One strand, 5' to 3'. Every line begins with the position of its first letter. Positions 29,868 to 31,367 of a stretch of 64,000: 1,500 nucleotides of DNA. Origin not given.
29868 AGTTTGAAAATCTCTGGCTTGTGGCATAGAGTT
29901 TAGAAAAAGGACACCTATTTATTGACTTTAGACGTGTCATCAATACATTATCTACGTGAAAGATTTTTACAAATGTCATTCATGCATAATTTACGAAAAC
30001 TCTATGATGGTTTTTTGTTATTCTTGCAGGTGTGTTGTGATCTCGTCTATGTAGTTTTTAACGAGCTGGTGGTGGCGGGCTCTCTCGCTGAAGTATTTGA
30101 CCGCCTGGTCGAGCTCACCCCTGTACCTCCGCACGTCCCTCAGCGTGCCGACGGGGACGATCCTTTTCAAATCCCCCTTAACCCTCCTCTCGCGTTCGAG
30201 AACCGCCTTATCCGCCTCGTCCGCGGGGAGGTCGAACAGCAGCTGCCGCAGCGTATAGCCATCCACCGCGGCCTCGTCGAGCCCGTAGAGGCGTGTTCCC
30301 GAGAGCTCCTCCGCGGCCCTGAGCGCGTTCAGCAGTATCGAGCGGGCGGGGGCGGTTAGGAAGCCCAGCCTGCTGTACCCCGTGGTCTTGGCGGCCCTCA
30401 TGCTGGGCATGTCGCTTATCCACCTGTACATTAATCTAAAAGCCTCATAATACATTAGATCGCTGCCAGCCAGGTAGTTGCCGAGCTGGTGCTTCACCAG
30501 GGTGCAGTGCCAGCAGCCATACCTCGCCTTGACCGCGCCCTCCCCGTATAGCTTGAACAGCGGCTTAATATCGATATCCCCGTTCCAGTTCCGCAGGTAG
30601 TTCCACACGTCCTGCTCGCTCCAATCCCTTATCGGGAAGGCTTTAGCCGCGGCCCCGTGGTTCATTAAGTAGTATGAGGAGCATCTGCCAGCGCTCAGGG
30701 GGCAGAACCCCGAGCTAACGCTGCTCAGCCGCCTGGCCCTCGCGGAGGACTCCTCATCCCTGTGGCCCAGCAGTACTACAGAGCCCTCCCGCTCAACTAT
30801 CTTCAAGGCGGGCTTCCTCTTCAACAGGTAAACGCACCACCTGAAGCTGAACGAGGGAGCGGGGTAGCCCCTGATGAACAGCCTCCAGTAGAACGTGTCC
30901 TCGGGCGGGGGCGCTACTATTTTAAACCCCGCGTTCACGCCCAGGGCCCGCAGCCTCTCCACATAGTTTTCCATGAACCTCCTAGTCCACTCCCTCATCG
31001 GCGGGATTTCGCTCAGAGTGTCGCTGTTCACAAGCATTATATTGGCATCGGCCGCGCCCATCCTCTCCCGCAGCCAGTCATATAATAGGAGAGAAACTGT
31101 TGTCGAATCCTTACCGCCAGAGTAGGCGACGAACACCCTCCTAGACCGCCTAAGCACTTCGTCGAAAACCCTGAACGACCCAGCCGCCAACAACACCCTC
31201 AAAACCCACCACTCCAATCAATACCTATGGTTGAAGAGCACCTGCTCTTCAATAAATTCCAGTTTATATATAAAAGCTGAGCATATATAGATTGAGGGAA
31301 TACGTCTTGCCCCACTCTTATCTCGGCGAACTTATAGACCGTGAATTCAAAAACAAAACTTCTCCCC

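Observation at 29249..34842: Candidate undescribed defence / DNA-modification module at tRNA-Val: orphan DndC-like enzyme + split Dna2/Cas4-like Fe-S nuclease + SF1B helicase (+ small nuclease)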

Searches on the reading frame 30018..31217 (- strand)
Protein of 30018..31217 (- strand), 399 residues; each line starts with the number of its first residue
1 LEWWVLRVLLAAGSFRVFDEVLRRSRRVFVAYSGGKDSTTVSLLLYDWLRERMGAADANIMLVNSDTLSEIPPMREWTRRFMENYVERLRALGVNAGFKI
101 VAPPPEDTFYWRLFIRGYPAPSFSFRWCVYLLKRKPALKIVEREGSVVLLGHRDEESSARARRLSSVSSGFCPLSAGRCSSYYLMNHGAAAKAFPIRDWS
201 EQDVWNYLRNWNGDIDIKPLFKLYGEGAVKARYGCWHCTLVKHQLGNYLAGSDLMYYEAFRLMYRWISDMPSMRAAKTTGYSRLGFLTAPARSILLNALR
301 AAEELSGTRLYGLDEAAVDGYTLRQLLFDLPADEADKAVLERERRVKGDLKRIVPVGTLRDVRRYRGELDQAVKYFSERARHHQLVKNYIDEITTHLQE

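Call 4: search_protein_families(library=pfam, proteins=[window:30018-31217:-], max_evalue=0.1)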
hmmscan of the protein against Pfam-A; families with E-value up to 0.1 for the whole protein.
window:30018-31217:- (399 aa): 1 family
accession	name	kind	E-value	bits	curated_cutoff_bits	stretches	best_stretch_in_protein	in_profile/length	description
PF01507.26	PAPS_reduct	-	2e-13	51.2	22.5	1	28-239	2-173/175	Phosphoadenosine phosphosulfate reductase domain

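Call 5: search_protein_families(library=padloc, proteins=[window:30018-31217:-], max_evalue=0.1)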
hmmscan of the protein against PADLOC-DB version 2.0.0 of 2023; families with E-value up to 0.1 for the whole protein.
window:30018-31217:- (399 aa): 7 families
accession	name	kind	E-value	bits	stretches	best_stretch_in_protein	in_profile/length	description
PDLC02662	DndC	-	9.8e-34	115.1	1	29-243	30-261/481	DndC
PDLC02661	DndC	-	2.7e-32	110.4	1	26-243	23-257/468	DndC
PDLC03333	MTase_II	-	3.1e-19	67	1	26-210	43-226/544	Type II methyltransferase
PDLC02659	DndC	-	8.6e-18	62.3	1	26-210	29-212/586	DndC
PDLC02660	DndC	-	8.6e-18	62.3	1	26-210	29-212/586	DndC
PDLC02510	BrxP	-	3.1e-12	43.5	1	17-241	124-316/779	BrxP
PDLC02782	SspD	-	9.7e-05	20.2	1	30-141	4-98/277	SspD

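Call 6: search_protein_families(library=ncbifam, proteins=[window:30018-31217:-], max_evalue=0.1)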
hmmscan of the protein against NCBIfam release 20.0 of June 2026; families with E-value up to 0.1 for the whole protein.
window:30018-31217:- (399 aa): 18 families
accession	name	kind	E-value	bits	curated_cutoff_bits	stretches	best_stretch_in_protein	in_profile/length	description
NF005316.0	PRK06850.1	equivalog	3.4e-32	111.9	536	1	29-243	33-264/505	hypothetical protein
TIGR03183.1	DNA_S_dndC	equivalog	1.8e-29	103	290.4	1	29-243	17-250/447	DNA phosphorothioation system sulfurtransferase DndC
NF010367.0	PRK13795.1-2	equivalog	1.5e-10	40.1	456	1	20-239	236-416/584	hypothetical protein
NF010368.0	PRK13795.1-3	equivalog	2.3e-10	39.3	588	1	24-239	246-421/635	hypothetical protein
NF006351.0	PRK08576.1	equivalog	3.9e-09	35.6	290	1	20-240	227-403/436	hypothetical protein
NF003587.0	PRK05253.1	subfamily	8.3e-09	35.1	195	2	185-221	175-209/301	sulfate adenylyltransferase subunit CysD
NF010366.0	PRK13795.1-1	equivalog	3.6e-07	28.7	745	1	26-239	267-444/667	hypothetical protein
NF006327.0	PRK08557.1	equivalog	3.5e-06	26.1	366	1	23-239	179-355/415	hypothetical protein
NF009214.0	PRK12563.1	equivalog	5.3e-06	26.1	413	1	153-221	152-224/317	sulfate adenylyltransferase subunit CysD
TIGR02039.1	CysD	subfamily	1.1e-05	25.2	396.6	1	185-222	167-202/294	sulfate adenylyltransferase, small subunit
NF002537.0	PRK02090.1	equivalog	0.00015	21.5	154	1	187-239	168-213/244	phosphoadenylyl-sulfate reductase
NF010369.0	PRK13795.1-4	equivalog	0.00016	20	1086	1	26-165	252-377/633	hypothetical protein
TIGR00268.2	TIGR00268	equivalog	0.0011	18.3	150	1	19-68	7-57/259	ATP-dependent sacrificial sulfur transferase LarE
TIGR00434.1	cysH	subfamily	0.0021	18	165.1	0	190-240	146-189/214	phosophoadenylyl-sulfate reductase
TIGR02057.1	PAPS_reductase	equivalog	0.004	17.1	254.2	0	189-212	156-179/224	phosphoadenosine phosphosulfate reductase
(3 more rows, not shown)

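Call 16: find_homologous_proteins(query=window:30018-31217:-)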
Query window:30018-31217:- (399 aa): 199 proteins with E <= 0.001 among 8000 candidates; the best 120 are listed.
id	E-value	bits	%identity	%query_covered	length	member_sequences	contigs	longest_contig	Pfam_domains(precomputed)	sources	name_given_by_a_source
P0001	1.4e-251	853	95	98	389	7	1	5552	PF01507.26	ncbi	ncbi:MAG: phosphoadenosine phosphosulfate reductase family protein [Thermosphaera sp.]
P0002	1.1e-149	517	59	96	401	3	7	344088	PF01507.26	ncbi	ncbi:MAG: phosphoadenosine phosphosulfate reductase family protein [Zestosphaera sp.]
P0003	1.4e-144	500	57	97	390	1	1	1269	PF01507.26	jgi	-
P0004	6.6e-134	465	55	96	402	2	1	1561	PF01507.26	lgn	-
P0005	9.8e-133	461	51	98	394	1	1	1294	PF01507.26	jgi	-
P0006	1.5e-131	457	60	82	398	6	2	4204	PF01507.26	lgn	-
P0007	3.0e-129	450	54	95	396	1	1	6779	PF01507.26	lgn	-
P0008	2.8e-128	447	56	87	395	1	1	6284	PF01507.26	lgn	-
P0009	6.6e-126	439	54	94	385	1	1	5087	PF01507.26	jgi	-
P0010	2.2e-125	437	54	94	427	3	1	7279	PF01507.26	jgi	-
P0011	4.4e-125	436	51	96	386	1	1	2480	PF01507.26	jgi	-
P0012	5.8e-124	432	53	96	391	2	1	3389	PF01507.26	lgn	-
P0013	3.8e-120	420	52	90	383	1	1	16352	PF01507.26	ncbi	ncbi:MAG: phosphoadenosine phosphosulfate reductase family protein [Desulfurococcaceae archaeon]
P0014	7.9e-120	419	49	95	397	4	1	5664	PF01507.26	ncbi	-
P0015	1.6e-119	418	48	95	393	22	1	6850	PF01507.26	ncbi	-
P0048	1.5e-94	335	42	96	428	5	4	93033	PF01507.26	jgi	jgi:DNA sulfur modification protein DndC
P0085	1.1e-85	306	43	88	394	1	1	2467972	PF01507.26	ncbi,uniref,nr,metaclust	ncbi:phosphoadenosine phosphosulfate reductase family protein [Pyrobaculum ferrireducens]|uniref:Pho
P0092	2.7e-83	298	42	88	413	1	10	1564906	PF01507.26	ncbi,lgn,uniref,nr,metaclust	ncbi:hypothetical protein [Thermoplasma acidophilum]|uniref:Phosphoadenosine phosphosulphate reducta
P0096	6.2e-83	297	39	91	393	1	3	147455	PF01507.26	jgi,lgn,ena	-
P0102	9.2e-82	293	40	98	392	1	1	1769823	PF01507.26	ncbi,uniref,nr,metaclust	ncbi:phosphoadenosine phosphosulfate reductase family protein [Pyrobaculum neutrophilum]|uniref:Phos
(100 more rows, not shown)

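Call 24: find_encoding_contigs(protein=P0085, flank=8000, max_places=2)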
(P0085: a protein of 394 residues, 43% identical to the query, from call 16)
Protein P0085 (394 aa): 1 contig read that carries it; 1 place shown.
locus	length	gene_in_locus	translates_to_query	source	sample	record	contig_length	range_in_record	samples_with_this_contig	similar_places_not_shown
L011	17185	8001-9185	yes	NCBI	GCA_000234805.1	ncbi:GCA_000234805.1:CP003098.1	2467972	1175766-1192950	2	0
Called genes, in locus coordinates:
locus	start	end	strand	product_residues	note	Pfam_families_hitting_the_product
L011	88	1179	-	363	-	-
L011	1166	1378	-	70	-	-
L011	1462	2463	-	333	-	-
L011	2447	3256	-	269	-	-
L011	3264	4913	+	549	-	PF12705:PDDEXK_1 (weak)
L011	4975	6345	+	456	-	-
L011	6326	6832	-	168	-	PF08241:Methyltransf_11 (weak)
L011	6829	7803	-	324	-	PF08241:Methyltransf_11, PF13649:Methyltransf_25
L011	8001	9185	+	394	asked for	PF01507:PAPS_reduct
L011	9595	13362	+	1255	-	PF04851:ResIII (weak), PF00270:DEAD, PF00271:Helicase_C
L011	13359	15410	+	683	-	-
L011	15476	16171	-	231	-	PF00730:HhH-GPD, PF10576:EndIII_4Fe-2S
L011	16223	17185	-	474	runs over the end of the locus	PF00145:DNA_methylase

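Call 25: find_encoding_contigs(protein=P0092, flank=8000, max_places=2)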
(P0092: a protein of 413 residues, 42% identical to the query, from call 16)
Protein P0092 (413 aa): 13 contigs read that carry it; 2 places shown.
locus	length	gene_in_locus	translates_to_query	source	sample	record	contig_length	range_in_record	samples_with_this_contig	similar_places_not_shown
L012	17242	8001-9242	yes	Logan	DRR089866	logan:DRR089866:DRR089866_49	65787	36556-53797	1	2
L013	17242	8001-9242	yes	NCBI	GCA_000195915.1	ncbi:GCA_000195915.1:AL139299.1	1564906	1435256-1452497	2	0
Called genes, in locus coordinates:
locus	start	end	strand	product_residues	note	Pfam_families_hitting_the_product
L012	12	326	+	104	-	PF24706:DUF7669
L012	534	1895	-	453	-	-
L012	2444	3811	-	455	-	PF00083:Sugar_tr, PF07690:MFS_1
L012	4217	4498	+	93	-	PF08666:SAF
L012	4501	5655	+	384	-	PF04295:GD_AH_second, PF20629:GD_AH_C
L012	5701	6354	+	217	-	PF00392:GntR, PF07729:FCD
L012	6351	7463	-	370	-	PF02746:MR_MLE_N (weak), PF13378:MR_MLE_C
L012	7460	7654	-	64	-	-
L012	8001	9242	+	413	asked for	PF01507:PAPS_reduct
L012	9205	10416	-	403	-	-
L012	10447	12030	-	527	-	PF00270:DEAD, PF04851:ResIII (weak), PF13086:AAA_11 (faint), PF13245:AAA_19 (weak), PF13604:AAA_30 (weak), PF13087:AAA_12 (weak)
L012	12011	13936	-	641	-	PF12705:PDDEXK_1 (weak)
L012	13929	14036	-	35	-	-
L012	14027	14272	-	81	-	-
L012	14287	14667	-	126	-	-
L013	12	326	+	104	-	PF24706:DUF7669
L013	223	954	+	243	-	-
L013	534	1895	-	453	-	-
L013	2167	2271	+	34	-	-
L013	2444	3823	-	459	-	PF00083:Sugar_tr, PF07690:MFS_1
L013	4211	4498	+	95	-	PF08666:SAF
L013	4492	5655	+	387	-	PF04295:GD_AH_second, PF20629:GD_AH_C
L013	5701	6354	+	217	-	PF00392:GntR, PF07729:FCD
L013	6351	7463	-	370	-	PF02746:MR_MLE_N (weak), PF13378:MR_MLE_C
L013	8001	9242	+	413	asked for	PF01507:PAPS_reduct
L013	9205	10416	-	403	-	-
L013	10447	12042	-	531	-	PF00270:DEAD, PF04851:ResIII (weak), PF13086:AAA_11 (faint), PF13245:AAA_19 (weak), PF13604:AAA_30 (weak), PF13087:AAA_12 (weak)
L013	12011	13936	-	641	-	PF12705:PDDEXK_1 (weak)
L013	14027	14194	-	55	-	-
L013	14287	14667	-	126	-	-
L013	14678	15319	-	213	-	-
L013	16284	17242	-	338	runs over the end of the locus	PF00756:Esterase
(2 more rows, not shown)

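Call 50: search_solved_structures(query=A1, max_evalue=0.01)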
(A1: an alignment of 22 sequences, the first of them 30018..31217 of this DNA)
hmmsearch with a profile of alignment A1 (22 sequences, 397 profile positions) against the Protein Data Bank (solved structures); distinct sequences matched with E-value up to 0.01: 3.
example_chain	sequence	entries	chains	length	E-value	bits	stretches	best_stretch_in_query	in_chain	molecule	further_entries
8rom_A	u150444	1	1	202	0.00027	23.3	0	23-88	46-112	FAD synthase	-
8ron_A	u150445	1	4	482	0.0035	19.6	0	23-88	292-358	Isoform 2 of FAD synthase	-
1zun_A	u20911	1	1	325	0.0039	19.4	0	127-205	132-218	Sulfate adenylyltransferase subunit 2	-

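Call 53: find_related_loci(query=A1, collection=genome_contigs, flank=10000)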
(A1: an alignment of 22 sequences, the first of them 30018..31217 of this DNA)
Query A1 (399 aa) in genome_contigs; peptide patterns used: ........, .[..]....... (x = any residue, [..] = any of these).
600 stretches matched a pattern (row limit reached: there are more); 224 encode a relative of the query (tblastn E <= 1e-3); the best 80 are kept; 80 distinct loci.
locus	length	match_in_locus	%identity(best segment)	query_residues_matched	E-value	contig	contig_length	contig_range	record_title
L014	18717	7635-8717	45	12-374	3e-94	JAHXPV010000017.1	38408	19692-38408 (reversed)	Thermoplasmatales archaeon AK 34, whole genome shotgun sequence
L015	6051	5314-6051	44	14-262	8e-64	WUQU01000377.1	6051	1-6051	MAG: Candidatus Bathyarchaeota archaeon isolate ILS 200 k141_41087, whole genome shotgun sequence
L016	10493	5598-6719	33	30-352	7e-43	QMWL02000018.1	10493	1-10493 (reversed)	MAG: archaeon isolate B48_G17 B48_Guay17_scaffold_01704, whole genome shotgun sequence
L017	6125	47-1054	33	22-374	4e-35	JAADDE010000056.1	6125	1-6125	MAG: Thermoproteota archaeon isolate L_MaxBin.089 contig-127_17276, whole genome shotgun sequence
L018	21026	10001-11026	30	25-347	2e-32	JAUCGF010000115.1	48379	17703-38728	Desulfococcaceae bacterium HSG9 NODE_51_length_48379, whole genome shotgun sequence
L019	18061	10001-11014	31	30-348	3e-32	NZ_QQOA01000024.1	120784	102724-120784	Paraburkholderia phosphatilytica strain 7QSK02 scaffold24, whole genome shotgun sequence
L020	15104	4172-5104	32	25-315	8e-32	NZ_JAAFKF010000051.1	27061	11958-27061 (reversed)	MAG: Sphaerotilus sp. isolate bin69.metabat.ball.156 WN_Sphaerotilus_2_scaffold_51, whole genome shotgun sequence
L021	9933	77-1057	32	10-315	1e-31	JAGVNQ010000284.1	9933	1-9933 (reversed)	MAG: Sideroxydans sp. isolate DeMMO3_12 c_000000065141, whole genome shotgun sequence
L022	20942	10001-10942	31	22-315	1e-31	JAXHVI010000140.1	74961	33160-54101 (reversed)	MAG: Thermodesulfobacteriota bacterium isolate MAG73_tar_biofilm MAG73_140, whole genome shotgun sequence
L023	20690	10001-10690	35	30-243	1e-31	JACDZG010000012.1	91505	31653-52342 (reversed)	MAG: Chromatiaceae bacterium isolate ppb02 NODE_14_length_91505_cov_260.326725, whole genome shotgun sequence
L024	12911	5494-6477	33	17-315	4e-31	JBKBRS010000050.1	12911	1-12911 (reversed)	MAG: Thiobacillaceae bacterium isolate 21I_052.bin.7 NODE_52_length_12911_cov_10.038803, whole genome shotgun sequence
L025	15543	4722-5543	34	23-275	2e-30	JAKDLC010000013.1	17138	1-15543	MAG: Nitrosospira sp. isolate 40_S54 40_S54_NODE_116_length_17138_cov_4.422701, whole genome shotgun sequence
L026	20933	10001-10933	31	25-315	3e-30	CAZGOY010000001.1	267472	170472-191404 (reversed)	MAG TPA_asm: uncultured Sulfuricella sp. isolate binchicken_co266_147 genome assembly, contig: NODE_69_length_267472_cov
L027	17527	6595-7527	31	25-315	2e-30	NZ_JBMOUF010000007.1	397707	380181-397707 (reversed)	Janthinobacterium sp. Mn2066 NODE_7_length_397707_cov_77.219128, whole genome shotgun sequence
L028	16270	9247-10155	32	25-307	1e-29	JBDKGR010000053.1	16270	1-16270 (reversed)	MAG: Pseudomonadota bacterium isolate flintriver_2019_sw_WHONDRS-S19S_0015_A_bin.22 scaffold_0000758, whole genome shotg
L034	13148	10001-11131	28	30-393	4e-28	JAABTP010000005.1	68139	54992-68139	MAG: Desulfobulbaceae bacterium isolate S24.Bin023 NODE_5_length_68139_cov_12.536261, whole genome shotgun sequence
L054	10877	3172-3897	30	19-244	2e-25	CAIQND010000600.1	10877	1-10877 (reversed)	MAG: uncultured Methylococcaceae bacterium isolate LinL3_bin-0689 genome assembly, contig: bin-0689:600/947, whole genom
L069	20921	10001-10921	28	30-315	3e-24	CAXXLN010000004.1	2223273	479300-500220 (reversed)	MAG: Desulfatiglandales bacterium isolate 53c9cee3-5eb1-4031-9065-1ba860722897 genome assembly, contig: contig_4, whole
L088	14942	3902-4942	29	6-318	7e-22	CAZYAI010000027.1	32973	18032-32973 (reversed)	MAG TPA_asm: uncultured Zetaproteobacteria bacterium isolate SRP216583_co1_149 genome assembly, contig: NODE_868_length_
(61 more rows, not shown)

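Call 63: predict_structure(alignment_id=A1)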
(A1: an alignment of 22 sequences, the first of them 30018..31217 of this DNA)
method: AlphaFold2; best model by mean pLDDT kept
length: 399 residues; sequences in the alignment: 22
mean_pLDDT: 87.8   pTM: 0.87
mean pLDDT of the five models: 87.8, 86.6, 86.3, 85.5, 85.1
residues with pLDDT >= 90: 254; 70-90: 99; 50-70: 43; < 50: 3
segments of 3 or more residues with pLDDT < 50: none
pLDDT, mean of each block of 10 residues (from residue 1): 64 90 89 94 94 79 92 92 97 95 93 94 70 84 86 81 65 53 73 91 92 91 82 69 74 90 94 92 92 98 95 95 98 97 95 96 98 97 94 97
secondary structure, 60 per line:
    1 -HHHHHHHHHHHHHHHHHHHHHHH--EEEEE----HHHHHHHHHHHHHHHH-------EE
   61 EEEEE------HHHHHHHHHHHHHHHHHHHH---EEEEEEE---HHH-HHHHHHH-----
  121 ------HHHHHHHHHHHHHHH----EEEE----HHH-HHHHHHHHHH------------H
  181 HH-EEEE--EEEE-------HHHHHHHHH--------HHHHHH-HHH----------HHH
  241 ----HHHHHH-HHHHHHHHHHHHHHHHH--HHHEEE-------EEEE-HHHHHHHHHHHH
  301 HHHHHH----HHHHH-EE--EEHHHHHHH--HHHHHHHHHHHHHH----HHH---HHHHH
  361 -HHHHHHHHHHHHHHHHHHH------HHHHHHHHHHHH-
elements in order: H2-24 E27-31 H36-51 E59-65 H72-91 E95-101 H109-115 H127-141 E146-149 H158-167 E184-187 E190-193 H201-209 H218-223 H245-250 H252-268 E274-276 E284-287 H289-306 H311-315 H323-329 H332-345 H356-360 H362-380 H387-398

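Call 69: fold_search(model_id=the predicted structure, library=pdb)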
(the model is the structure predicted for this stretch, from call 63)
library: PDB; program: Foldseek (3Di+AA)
matches with E <= 10: 906; with E <= 0.001: 35
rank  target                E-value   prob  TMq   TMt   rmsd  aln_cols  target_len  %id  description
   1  6vpu_H                6.4e-06  1.00  0.31  0.52   6.0       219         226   17  1.90 Angstrom Resolution Crystal Structure Phosphoadenosine Phosphosulfate Reductase (CysH) from Vibrio vulnificus (released 2021-02-10)
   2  1zun_A                1.5e-05  1.00  0.34  0.62   4.4       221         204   17  Crystal Structure of a GTP-Regulated ATP Sulfurylase Heterodimer from Pseudomonas syringae (released 2006-01-17)
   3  5b4f                  2.7e-05  1.00  0.28  0.35  15.6       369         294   16  Sulfur Transferase TtuA in complex with iron sulfur cluster (released 2017-05-10)
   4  6vpu_E                2.8e-05  1.00  0.34  0.56   5.3       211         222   18  1.90 Angstrom Resolution Crystal Structure Phosphoadenosine Phosphosulfate Reductase (CysH) from Vibrio vulnificus (released 2021-02-10)
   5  6vpu_A                3.5e-05  1.00  0.28  0.47   5.3       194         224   18  1.90 Angstrom Resolution Crystal Structure Phosphoadenosine Phosphosulfate Reductase (CysH) from Vibrio vulnificus (released 2021-02-10)
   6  4bwv_A                3.7e-05  1.00  0.33  0.56   5.7       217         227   13  Structure of Adenosine 5-prime-phosphosulfate Reductase apr-b from Physcomitrella Patens (released 2013-11-27)
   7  8ron_D                3.9e-05  1.00  0.27  0.24   7.0       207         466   17  Crystal structure of human FAD synthase, isoform 2 (released 2024-04-10)
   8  5ztb_B                6.2e-05  1.00  0.28  0.34  14.7       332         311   20  Structure of Sulfurtransferase (released 2019-06-12)
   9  8ron_B                6.9e-05  1.00  0.27  0.24   6.9       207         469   16  Crystal structure of human FAD synthase, isoform 2 (released 2024-04-10)
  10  5gha_C                8.0e-05  1.00  0.29  0.36  14.9       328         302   17  Sulfur Transferase TtuA in complex with Sulfur Carrier TtuB (released 2017-05-03)
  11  8ron_A                8.4e-05  1.00  0.29  0.26   5.2       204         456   16  Crystal structure of human FAD synthase, isoform 2 (released 2024-04-10)
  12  6vpu_F                8.4e-05  1.00  0.31  0.51   6.0       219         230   17  1.90 Angstrom Resolution Crystal Structure Phosphoadenosine Phosphosulfate Reductase (CysH) from Vibrio vulnificus (released 2021-02-10)
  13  6vpu_D                9.4e-05  1.00  0.31  0.50   6.1       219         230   16  1.90 Angstrom Resolution Crystal Structure Phosphoadenosine Phosphosulfate Reductase (CysH) from Vibrio vulnificus (released 2021-02-10)
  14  5ztb_A                9.4e-05  1.00  0.31  0.38  16.3       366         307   18  Structure of Sulfurtransferase (released 2019-06-12)
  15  8rom                  1.0e-04  1.00  0.29  0.54   5.7       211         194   17  Crystal structure of human FAD synthase PAPS domain in complex with FAD (released 2024-04-10)
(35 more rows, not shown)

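Call 73: search_protein_families(library=pfam, proteins=[L088:5281-7317:+, L069:13244-14740:+, L054:7960-9153:+, L027:12598-13479:+, L034:9962-10357:-, L027:7197-7532:-], max_evalue=0.01)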
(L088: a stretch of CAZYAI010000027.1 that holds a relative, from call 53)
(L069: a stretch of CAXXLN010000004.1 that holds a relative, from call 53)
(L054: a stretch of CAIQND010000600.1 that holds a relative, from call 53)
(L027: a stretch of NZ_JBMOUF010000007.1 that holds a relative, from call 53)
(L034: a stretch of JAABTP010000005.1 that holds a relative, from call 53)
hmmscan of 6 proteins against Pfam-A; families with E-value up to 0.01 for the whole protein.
L088:5281-7317:+ (678 aa): 1 family
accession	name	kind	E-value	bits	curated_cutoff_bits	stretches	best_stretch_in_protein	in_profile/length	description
PF13476.12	AAA_23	-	1.1e-07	33.2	27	0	6-247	2-170/201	AAA domain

L069:13244-14740:+ (498 aa): 7 families
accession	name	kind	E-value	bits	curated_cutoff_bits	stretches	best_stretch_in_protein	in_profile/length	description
PF01580.24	FtsK_SpoIIIE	-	6.1e-45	153.8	24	1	246-419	13-219/221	FtsK/SpoIIIE family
PF01935.23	DUF87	-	1.5e-06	28.9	23.2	1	272-398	24-115/220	Helicase HerA, central domain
PF08870.17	DndE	-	2.1e-06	28.5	25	1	32-117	26-106/111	DNA sulphur modification protein DndE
PF20703.3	nSTAND1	-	0.00016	21.9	27.1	1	267-420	29-162/379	Novel STAND NTPase 1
PF12846.13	AAA_10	-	0.00062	19.4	27.5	1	270-327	20-73/362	AAA-like domain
PF25199.1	nSTAND_NTPase5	-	0.0051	17.1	34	0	273-339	43-107/145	Novel STAND NTPase 5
PF00437.27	T2SSE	-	0.0068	15.5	24.9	0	274-295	145-166/370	Type II/IV secretion system protein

L054:7960-9153:+ (397 aa): 4 families
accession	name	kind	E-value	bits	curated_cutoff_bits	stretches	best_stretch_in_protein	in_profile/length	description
PF13304.12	AAA_21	-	1e-15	59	27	1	234-367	158-304/304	AAA domain, putative AbiEii toxin, Type IV TA system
PF13175.12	AAA_15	-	1.2e-10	42.1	32.1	1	273-365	291-373/374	AAA ATPase domain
PF02463.25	SMC_N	-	4.6e-07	29.9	40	1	44-370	28-206/220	RecF/RecN/SMC N terminal domain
PF00004.35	AAA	-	0.00023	22.1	21.2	1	298-368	39-116/131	ATPase family associated with various cellular activities (AAA)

L027:12598-13479:+ (293 aa): 1 family
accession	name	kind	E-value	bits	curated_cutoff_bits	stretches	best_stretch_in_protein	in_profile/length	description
PF14491.11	DUF4435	-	1.9e-05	25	27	1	26-134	2-93/238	Protein of unknown function (DUF4435)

L034:9962-10357:- (131 aa): 0 families

L027:7197-7532:- (111 aa): 0 families
